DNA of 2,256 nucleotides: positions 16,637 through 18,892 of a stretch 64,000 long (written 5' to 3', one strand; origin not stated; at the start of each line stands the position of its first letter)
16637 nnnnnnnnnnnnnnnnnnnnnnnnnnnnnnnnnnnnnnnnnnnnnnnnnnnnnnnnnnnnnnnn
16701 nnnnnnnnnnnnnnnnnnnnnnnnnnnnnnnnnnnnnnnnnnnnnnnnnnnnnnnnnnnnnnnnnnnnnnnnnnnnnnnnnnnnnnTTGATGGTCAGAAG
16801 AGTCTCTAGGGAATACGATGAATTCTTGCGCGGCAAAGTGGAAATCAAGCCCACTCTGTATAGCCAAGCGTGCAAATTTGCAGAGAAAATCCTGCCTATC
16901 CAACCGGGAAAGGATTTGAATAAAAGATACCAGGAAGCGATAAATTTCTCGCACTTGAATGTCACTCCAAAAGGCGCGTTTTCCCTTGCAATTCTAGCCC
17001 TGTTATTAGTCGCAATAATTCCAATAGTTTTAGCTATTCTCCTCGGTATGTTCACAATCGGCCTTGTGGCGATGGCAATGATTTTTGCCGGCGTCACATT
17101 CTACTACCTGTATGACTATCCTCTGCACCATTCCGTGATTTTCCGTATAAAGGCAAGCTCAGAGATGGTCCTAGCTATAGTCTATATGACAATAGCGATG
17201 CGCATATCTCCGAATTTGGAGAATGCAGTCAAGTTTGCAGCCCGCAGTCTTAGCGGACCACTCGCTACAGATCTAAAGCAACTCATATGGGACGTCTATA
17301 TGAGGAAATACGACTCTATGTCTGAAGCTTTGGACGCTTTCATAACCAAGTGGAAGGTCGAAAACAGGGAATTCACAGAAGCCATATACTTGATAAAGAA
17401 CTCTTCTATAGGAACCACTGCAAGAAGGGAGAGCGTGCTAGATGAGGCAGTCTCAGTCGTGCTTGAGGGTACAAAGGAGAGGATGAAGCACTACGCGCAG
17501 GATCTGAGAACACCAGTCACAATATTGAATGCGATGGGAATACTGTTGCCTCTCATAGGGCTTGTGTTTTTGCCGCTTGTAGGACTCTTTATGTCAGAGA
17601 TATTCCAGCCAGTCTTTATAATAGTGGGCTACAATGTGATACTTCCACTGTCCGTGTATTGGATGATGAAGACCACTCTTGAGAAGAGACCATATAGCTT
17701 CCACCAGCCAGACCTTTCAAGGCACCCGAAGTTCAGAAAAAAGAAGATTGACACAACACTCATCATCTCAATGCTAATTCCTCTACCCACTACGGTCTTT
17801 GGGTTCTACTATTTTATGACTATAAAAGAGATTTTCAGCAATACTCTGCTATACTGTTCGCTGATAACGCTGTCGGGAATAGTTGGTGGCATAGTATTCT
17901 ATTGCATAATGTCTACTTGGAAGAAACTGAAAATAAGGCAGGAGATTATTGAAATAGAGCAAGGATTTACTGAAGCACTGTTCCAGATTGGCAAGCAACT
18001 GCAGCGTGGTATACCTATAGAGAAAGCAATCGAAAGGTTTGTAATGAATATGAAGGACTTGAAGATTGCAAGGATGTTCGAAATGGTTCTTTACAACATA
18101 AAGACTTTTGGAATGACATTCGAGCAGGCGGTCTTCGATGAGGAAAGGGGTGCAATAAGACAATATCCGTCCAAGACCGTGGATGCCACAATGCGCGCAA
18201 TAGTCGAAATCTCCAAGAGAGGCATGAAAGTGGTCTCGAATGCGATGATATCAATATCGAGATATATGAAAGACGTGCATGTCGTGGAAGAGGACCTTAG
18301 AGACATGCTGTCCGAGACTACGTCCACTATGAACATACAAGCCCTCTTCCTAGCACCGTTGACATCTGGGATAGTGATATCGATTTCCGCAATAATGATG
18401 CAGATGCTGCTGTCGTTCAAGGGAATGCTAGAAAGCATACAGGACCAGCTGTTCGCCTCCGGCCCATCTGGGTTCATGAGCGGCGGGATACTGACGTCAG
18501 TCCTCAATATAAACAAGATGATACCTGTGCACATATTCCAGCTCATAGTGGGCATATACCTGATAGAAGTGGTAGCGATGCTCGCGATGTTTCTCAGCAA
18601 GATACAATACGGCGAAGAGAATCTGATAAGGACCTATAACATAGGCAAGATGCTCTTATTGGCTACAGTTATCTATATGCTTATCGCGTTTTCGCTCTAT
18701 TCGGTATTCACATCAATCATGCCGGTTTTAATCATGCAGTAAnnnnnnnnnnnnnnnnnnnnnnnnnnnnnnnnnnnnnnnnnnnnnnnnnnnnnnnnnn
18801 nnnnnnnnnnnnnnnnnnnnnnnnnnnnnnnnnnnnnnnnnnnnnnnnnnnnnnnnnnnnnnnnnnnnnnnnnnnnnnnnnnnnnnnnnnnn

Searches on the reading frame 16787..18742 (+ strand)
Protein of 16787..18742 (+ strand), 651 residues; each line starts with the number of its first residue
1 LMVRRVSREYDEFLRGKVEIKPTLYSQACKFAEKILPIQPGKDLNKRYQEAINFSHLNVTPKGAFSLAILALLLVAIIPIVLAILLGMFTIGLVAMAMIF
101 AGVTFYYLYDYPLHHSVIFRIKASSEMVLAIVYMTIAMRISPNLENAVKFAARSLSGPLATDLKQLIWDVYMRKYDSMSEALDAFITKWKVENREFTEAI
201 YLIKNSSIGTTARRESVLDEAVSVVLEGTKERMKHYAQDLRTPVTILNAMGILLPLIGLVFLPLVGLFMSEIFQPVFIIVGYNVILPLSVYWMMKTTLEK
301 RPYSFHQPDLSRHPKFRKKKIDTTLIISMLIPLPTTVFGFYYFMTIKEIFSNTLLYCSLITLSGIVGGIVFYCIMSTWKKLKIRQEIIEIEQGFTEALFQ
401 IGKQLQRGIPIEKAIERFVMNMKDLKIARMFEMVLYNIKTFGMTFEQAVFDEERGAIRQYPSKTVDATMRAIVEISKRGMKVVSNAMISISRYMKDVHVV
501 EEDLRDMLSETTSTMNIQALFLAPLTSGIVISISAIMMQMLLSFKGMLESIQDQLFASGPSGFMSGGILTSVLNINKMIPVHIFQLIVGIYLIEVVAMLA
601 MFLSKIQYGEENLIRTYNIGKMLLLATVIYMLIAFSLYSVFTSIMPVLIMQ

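Call 7: search_protein_families(library=pfam, proteins=[window:16787-18742:+], max_evalue=0.01)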
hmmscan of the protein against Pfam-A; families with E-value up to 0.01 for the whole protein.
window:16787-18742:+ (651 aa): 0 families

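Call 51: search_solved_structures(query=window:16787-18742:+, max_evalue=0.01)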
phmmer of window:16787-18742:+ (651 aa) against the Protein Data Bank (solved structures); distinct sequences matched with E-value up to 0.01: 0.

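Call 89: search_protein_families(library=pfam, proteins=[window:16787-18742:+], max_evalue=1)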
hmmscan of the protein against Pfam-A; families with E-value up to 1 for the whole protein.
window:16787-18742:+ (651 aa): 1 family
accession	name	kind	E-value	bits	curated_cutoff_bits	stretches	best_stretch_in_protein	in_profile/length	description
PF24983.1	DUF7774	-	0.16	12.5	26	1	444-512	21-87/97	Domain of unknown function (DUF7774)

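Call 91: search_solved_structures(query=A12, max_evalue=1)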
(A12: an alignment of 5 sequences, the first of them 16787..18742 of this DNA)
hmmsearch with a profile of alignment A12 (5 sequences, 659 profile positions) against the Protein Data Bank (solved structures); distinct sequences matched with E-value up to 1: 0.

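Call 92: search_protein_families(library=ncbifam, proteins=[window:16787-18742:+], max_evalue=0.1)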
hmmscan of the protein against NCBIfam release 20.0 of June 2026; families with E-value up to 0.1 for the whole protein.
window:16787-18742:+ (651 aa): 1 family
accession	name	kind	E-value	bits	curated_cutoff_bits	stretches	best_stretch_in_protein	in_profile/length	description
NF045610.1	acin_4_helix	equivalog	0.012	15.7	50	1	323-401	3-83/131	putative four-helix membrane protein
